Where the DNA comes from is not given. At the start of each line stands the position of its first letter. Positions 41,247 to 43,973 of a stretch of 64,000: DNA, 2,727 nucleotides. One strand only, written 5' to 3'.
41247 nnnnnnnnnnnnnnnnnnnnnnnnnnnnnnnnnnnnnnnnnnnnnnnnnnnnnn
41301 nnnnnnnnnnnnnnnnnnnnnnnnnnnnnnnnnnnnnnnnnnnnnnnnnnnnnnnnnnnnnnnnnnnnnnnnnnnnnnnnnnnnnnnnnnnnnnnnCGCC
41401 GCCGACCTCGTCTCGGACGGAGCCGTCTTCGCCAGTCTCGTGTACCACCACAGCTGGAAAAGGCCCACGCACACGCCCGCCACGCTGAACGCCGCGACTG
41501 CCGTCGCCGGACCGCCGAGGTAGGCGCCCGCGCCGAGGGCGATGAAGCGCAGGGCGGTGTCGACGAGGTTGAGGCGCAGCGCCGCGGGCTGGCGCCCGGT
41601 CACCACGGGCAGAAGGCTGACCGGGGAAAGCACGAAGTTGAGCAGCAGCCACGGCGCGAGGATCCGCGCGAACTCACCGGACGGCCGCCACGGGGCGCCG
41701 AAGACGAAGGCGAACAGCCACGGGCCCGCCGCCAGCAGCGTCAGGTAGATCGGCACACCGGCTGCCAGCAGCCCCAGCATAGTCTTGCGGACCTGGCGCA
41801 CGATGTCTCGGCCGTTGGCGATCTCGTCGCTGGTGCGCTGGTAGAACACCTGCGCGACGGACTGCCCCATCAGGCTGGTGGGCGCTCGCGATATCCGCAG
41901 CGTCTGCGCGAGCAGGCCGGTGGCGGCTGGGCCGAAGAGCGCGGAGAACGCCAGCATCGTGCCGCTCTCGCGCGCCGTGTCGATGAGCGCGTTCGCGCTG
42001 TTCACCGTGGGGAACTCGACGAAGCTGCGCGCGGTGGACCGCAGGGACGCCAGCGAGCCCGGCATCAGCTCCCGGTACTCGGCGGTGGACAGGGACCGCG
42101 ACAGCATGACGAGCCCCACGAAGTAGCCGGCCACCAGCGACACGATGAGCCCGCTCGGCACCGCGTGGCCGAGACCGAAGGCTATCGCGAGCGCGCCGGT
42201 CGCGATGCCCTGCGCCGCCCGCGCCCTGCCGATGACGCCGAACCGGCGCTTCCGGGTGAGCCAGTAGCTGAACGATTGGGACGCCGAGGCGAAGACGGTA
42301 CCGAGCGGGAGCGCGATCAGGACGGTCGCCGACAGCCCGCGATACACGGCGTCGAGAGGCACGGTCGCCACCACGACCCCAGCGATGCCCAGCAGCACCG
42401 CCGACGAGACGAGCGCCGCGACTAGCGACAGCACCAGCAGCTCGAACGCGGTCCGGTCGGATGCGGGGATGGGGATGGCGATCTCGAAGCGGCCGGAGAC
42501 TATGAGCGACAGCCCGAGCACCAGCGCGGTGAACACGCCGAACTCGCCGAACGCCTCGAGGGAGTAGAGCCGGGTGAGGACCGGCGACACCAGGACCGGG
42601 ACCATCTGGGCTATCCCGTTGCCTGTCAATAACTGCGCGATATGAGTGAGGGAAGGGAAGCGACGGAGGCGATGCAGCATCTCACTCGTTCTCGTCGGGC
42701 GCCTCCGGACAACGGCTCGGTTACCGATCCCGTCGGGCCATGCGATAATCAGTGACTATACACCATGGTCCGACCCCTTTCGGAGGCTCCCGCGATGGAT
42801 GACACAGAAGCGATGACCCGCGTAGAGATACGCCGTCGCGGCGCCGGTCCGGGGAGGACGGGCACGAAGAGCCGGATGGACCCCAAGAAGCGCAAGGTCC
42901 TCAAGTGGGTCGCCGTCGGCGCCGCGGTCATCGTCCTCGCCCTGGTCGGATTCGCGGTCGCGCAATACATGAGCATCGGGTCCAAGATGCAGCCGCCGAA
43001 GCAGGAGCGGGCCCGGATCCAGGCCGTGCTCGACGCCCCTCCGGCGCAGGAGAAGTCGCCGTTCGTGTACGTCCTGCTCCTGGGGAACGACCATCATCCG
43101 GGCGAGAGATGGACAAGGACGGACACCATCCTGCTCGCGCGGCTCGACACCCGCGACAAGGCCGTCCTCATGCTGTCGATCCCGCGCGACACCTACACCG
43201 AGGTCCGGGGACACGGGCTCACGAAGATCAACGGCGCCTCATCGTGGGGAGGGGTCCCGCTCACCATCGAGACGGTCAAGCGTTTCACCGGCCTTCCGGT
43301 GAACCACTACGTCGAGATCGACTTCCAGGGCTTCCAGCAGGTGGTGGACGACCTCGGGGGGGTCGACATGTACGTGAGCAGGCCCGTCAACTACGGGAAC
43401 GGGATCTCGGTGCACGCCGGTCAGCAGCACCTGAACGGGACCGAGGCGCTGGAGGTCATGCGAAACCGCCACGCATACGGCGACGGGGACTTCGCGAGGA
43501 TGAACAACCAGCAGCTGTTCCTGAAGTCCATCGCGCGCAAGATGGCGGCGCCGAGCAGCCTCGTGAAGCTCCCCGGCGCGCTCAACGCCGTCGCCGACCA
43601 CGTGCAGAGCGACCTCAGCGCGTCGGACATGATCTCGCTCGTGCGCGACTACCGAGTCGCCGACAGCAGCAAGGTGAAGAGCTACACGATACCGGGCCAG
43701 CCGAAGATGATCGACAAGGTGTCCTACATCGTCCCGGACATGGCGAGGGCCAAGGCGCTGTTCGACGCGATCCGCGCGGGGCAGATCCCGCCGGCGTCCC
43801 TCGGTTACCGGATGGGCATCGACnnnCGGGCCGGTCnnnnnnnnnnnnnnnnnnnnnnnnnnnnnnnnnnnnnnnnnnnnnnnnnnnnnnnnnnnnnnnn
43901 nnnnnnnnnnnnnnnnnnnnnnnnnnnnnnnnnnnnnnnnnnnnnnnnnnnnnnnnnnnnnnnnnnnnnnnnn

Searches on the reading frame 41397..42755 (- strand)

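Call 9: search_protein_families(library=pfam, proteins=[window:41397-42755:-], max_evalue=0.001)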
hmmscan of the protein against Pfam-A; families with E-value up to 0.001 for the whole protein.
window:41397-42755:- (453 aa): 1 family
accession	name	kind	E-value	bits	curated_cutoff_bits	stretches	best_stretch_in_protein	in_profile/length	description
PF13440.11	Polysacc_synt_3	-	2.5e-09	37.3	23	1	59-359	1-291/293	Polysaccharide biosynthesis protein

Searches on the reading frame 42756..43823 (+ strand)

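Call 9: search_protein_families(library=pfam, proteins=[window:42756-43823:+], max_evalue=0.001)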
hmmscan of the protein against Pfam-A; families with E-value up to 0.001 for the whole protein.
window:42756-43823:+ (356 aa): 1 family
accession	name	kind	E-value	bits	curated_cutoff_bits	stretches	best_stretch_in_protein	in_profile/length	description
PF03816.19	LytR_cpsA_psr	-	7.7e-46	156.4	24.6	1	121-264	1-149/150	LytR_cpsA_psr family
